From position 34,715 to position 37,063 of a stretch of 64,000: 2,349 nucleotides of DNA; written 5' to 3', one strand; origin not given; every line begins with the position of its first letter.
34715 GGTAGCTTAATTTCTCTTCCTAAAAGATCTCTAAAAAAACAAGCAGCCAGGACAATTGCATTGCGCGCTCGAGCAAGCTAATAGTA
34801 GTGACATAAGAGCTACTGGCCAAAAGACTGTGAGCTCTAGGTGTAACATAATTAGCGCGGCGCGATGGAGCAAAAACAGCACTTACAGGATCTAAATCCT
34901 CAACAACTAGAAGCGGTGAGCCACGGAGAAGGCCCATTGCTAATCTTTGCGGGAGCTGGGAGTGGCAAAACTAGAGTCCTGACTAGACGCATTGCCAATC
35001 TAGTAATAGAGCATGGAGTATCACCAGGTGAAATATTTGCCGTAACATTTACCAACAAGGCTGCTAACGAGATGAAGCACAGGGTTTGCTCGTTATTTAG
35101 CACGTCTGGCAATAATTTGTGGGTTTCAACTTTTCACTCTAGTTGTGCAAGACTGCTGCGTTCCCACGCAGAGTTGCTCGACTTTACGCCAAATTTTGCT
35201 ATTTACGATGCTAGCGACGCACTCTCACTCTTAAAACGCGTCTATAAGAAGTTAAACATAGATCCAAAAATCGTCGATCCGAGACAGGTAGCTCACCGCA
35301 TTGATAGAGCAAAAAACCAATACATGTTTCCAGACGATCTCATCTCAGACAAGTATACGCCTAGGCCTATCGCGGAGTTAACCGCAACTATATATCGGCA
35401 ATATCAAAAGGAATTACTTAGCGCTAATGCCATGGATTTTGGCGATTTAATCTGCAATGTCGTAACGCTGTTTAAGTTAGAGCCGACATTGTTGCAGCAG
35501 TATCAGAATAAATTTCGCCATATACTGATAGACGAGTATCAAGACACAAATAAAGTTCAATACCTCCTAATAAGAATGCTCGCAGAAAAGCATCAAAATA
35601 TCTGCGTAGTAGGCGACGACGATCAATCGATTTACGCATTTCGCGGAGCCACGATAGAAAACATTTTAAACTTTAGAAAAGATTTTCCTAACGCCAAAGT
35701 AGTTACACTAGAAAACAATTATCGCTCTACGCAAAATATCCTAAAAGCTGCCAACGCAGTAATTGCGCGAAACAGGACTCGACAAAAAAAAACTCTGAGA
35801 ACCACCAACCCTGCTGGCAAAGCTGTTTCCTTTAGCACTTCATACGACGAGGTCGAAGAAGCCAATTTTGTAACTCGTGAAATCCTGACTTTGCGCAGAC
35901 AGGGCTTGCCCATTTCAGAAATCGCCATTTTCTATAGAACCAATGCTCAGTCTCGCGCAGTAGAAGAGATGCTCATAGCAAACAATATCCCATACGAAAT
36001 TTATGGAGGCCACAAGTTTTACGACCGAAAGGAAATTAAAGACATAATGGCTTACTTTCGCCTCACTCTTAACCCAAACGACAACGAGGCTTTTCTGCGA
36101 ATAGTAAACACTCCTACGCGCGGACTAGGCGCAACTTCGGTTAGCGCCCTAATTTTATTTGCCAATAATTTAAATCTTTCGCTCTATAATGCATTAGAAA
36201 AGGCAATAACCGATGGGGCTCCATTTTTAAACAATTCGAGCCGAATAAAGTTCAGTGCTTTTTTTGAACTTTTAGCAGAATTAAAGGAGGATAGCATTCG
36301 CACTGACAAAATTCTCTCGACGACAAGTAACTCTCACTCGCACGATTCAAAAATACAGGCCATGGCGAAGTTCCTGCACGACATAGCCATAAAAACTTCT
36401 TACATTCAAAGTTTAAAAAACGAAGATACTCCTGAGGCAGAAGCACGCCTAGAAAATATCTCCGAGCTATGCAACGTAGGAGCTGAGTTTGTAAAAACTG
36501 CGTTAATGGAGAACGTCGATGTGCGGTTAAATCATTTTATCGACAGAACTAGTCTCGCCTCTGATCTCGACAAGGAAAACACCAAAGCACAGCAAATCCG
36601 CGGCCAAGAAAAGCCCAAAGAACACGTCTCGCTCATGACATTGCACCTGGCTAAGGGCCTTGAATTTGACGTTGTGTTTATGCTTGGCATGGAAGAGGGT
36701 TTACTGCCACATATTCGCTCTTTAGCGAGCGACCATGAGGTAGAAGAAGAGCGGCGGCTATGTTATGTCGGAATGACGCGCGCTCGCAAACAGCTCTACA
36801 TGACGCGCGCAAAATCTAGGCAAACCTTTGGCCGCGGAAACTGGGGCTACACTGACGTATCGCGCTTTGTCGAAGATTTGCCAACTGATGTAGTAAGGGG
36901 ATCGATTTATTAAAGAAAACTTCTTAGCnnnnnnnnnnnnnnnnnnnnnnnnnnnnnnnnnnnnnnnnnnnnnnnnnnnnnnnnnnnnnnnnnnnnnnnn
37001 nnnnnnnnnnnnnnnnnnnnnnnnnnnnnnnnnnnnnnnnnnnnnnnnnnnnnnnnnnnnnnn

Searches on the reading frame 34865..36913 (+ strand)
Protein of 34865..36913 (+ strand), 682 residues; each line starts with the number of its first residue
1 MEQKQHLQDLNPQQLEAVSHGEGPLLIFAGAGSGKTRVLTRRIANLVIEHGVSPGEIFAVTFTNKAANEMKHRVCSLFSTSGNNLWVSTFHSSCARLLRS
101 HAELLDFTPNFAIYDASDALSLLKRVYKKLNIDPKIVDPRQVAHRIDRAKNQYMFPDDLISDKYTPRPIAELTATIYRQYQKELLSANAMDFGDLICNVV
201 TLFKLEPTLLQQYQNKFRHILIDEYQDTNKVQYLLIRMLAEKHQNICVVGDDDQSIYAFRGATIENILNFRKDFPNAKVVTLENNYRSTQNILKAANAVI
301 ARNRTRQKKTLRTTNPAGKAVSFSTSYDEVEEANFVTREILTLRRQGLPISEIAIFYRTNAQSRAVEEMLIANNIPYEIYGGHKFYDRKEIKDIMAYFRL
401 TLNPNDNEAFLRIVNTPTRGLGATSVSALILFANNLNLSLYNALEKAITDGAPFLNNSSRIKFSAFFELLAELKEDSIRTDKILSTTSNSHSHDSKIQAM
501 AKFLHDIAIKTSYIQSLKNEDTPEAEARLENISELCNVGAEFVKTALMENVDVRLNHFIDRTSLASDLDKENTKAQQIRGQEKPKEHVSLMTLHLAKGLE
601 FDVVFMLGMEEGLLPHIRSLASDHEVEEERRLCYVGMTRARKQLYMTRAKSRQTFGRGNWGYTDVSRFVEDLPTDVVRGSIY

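Call 94: search_protein_families(library=ncbifam, proteins=[window:34865-36913:+], max_evalue=1e-10)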
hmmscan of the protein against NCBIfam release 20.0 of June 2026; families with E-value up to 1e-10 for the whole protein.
window:34865-36913:+ (682 aa): 15 families
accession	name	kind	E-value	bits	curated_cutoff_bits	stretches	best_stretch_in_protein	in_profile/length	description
TIGR01073.1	pcrA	equivalog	5.5e-234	778.8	911.2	1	7-677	2-636/725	DNA helicase PcrA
NF008743.0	PRK11773.1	equivalog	4.3e-195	650.2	965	1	1-678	1-642/720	DNA helicase II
TIGR01075.1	uvrD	equivalog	1.9e-192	641.3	1144.45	1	7-677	2-636/715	DNA helicase II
TIGR01074.1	rep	equivalog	2e-178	594.8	951.45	1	10-676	2-637/668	DNA helicase Rep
NF008172.0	PRK10919.1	equivalog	9.4e-134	447.1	1168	1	10-677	3-638/673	DNA helicase Rep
TIGR02785.1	addA_Gpos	equivalog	1.1e-55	189.2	707.65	3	169-300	337-480/1234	helicase-exonuclease AddAB subunit AddA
TIGR00609.1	recB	equivalog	2.3e-49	168.4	696.05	2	172-337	325-497/1175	exodeoxyribonuclease V subunit beta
NF008276.0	PRK11054.1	equivalog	6.9e-49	166.9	543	2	171-321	390-538/684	DNA helicase IV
NF010487.0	PRK13909.1-4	equivalog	5.8e-38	130.7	759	2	176-402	283-527/924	RecB-like helicase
TIGR02784.1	addA_alphas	equivalog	3.9e-36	124.9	860.75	1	170-307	341-500/1138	double-strand break repair helicase AddA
NF010485.0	PRK13909.1-2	equivalog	3e-35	121.7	650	2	175-398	286-521/909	RecB-like helicase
NF010486.0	PRK13909.1-3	equivalog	7.2e-19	67.3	1109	0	211-301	325-424/921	RecB-like helicase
NF008128.0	PRK10876.1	equivalog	4.6e-18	64.3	1697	1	175-302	334-463/1181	exodeoxyribonuclease V subunit beta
NF041464.1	HelD_BACSU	equivalog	5.4e-18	64.3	419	1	211-373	541-696/779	RNA polymerase recycling motor HelD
NF010484.0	PRK13909.1-1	equivalog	5.9e-15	54.1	1074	0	213-302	341-437/945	RecB-like helicase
